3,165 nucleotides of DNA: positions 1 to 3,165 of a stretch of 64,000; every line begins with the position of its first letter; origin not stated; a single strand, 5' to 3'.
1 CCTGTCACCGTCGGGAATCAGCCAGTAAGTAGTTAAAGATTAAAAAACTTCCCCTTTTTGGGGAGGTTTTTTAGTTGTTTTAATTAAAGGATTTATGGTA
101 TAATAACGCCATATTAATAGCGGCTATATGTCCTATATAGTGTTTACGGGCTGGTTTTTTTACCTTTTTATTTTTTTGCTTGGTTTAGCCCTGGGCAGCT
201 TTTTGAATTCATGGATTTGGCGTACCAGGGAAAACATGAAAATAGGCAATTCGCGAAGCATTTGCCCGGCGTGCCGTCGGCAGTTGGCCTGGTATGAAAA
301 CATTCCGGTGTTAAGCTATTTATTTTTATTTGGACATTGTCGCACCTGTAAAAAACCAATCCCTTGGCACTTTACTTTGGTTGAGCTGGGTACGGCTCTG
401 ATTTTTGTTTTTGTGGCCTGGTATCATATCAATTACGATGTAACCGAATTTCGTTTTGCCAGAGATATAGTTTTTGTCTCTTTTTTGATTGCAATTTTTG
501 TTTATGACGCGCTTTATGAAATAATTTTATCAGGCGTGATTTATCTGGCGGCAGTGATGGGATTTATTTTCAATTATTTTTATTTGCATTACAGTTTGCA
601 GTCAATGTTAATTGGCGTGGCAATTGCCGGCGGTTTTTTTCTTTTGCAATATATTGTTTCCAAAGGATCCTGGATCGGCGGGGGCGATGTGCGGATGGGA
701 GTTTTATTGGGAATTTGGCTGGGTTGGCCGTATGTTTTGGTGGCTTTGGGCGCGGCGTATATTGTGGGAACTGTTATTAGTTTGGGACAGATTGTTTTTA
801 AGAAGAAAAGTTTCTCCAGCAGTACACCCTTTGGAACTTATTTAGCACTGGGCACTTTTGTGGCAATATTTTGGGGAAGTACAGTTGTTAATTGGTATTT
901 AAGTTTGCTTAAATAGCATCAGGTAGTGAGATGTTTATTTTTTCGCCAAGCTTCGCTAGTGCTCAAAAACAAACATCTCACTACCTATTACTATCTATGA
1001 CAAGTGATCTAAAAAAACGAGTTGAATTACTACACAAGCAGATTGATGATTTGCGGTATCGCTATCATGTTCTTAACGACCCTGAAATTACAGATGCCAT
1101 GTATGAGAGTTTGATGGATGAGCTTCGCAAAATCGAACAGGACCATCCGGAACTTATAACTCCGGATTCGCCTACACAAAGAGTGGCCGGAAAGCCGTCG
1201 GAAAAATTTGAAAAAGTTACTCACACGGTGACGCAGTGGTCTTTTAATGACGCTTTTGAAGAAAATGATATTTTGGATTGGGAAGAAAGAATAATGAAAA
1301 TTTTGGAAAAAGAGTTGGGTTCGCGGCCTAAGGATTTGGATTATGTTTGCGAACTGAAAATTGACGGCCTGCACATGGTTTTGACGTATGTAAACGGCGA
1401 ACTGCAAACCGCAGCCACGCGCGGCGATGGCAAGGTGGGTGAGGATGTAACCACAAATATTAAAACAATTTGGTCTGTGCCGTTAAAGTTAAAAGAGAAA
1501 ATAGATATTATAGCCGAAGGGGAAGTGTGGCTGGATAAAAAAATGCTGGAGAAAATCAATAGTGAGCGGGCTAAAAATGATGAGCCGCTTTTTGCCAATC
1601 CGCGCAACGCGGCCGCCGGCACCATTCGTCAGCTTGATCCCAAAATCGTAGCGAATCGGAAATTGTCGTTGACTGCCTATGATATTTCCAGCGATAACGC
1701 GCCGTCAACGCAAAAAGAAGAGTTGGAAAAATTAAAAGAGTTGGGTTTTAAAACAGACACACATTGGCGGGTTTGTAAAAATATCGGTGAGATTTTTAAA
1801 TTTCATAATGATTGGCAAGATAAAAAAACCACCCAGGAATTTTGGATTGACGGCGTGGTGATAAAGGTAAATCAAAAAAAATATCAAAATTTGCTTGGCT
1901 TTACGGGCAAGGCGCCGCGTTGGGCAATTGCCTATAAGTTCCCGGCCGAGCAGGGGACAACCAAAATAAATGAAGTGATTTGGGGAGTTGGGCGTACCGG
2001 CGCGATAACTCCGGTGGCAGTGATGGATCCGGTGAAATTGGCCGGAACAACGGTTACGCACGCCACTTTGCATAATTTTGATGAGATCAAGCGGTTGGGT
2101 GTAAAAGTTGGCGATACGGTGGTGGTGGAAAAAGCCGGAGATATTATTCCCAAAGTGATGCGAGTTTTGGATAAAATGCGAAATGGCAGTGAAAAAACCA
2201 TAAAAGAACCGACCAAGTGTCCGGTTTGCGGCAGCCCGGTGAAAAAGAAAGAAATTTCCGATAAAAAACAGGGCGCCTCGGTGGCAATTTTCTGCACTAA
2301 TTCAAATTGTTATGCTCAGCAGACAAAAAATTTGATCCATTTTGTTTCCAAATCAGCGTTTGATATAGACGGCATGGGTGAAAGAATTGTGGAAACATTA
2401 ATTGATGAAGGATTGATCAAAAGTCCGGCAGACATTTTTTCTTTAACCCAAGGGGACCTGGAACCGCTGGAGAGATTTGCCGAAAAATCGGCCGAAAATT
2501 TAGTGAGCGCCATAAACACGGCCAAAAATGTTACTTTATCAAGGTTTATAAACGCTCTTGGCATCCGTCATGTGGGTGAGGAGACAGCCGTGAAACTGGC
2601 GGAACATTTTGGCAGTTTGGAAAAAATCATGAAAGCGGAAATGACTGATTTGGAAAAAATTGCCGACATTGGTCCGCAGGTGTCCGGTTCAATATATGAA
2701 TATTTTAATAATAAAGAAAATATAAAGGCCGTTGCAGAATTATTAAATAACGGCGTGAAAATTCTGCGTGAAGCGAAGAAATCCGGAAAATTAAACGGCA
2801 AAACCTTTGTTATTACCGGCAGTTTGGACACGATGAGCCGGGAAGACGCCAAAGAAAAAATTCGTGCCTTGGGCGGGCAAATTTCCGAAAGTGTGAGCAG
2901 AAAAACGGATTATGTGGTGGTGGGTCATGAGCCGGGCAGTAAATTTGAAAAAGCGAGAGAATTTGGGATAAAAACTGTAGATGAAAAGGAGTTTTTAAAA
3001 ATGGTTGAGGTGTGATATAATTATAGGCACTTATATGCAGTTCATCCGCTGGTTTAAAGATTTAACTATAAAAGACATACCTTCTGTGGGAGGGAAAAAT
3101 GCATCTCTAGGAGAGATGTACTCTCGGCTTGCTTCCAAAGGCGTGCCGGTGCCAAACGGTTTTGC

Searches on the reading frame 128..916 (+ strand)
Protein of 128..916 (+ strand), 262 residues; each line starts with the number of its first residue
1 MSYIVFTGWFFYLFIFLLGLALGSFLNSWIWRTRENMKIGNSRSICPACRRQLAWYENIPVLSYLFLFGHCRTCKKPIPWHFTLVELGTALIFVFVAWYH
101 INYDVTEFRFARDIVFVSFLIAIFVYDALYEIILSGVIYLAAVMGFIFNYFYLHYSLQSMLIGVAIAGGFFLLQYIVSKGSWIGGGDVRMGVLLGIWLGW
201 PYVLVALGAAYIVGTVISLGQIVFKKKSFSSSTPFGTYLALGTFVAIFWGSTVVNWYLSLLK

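Call 45: search_protein_families(library=pfam, proteins=[window:128-916:+], max_evalue=0.001)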
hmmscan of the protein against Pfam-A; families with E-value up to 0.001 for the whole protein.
window:128-916:+ (262 aa): 2 families
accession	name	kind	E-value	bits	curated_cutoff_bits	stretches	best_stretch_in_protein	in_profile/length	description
PF06750.18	A24_N_bact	-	4.6e-28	97.5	23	1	17-99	1-83/84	Bacterial Peptidase A24 N-terminal domain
PF01478.23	Peptidase_A24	-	2.1e-11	44.6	26.5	1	114-219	1-104/104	Type IV leader peptidase family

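Call 91: find_encoding_contigs(protein=window:128-916:+, flank=10000, max_places=3)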
Protein window:128-916:+ (262 aa): 2 contigs read that carry it; 1 place shown.
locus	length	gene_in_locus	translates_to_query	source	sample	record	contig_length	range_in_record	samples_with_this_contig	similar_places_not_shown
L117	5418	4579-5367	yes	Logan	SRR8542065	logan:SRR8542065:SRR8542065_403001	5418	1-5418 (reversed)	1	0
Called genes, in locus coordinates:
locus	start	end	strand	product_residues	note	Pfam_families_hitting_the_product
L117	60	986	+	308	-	PF01544:CorA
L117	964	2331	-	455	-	PF01406:tRNA-synt_1e, PF09334:tRNA-synt_1g (faint), PF23493:CysS_C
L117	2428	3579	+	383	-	PF11104:PilM_2, PF06723:MreB_Mbl (faint)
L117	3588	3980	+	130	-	PF00072:Response_reg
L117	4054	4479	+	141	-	PF07963:N_methyl, PF08334:T2SSG (weak)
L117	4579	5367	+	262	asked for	PF06750:A24_N_bact, PF01478:Peptidase_A24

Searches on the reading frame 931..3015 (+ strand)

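Call 45: search_protein_families(library=pfam, proteins=[window:931-3015:+], max_evalue=0.001)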
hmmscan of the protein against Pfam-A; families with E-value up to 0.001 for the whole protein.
window:931-3015:+ (694 aa): 9 families
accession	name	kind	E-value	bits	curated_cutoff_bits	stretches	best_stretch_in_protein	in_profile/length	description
PF01653.23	DNA_ligase_aden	-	5.1e-85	285.5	27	1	91-340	2-253/253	NAD-dependent DNA ligase adenylation domain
PF03120.22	DNA_ligase_OB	-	5.8e-33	113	32.9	1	343-420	1-78/79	NAD-dependent DNA ligase OB-fold domain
PF12826.13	HHH_2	-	9.5e-23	80.6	27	1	538-600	1-63/64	Helix-hairpin-helix motif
PF00533.33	BRCT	-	2.2e-18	66.7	21.3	1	617-690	2-76/78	BRCA1 C Terminus (BRCT) domain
PF14520.12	HHH_5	-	4.8e-13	49.8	27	2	542-589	4-52/57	Helix-hairpin-helix domain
PF12738.14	PTCB-BRCT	-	1.4e-09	38.3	22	1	631-683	7-59/63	twin BRCT domain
PF03119.21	DNA_ligase_ZBD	-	5.9e-06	26.5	25.8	1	429-462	1-27/27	NAD-dependent DNA ligase C4 zinc finger domain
PF16589.12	BRCT_2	-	4.3e-05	24.2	27.3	1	622-684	4-66/86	BRCT domain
PF22745.1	Nlig-Ia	-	0.00012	23.1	27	1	31-77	6-52/92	DNA ligase-like, N-terminal NAD+-binding domain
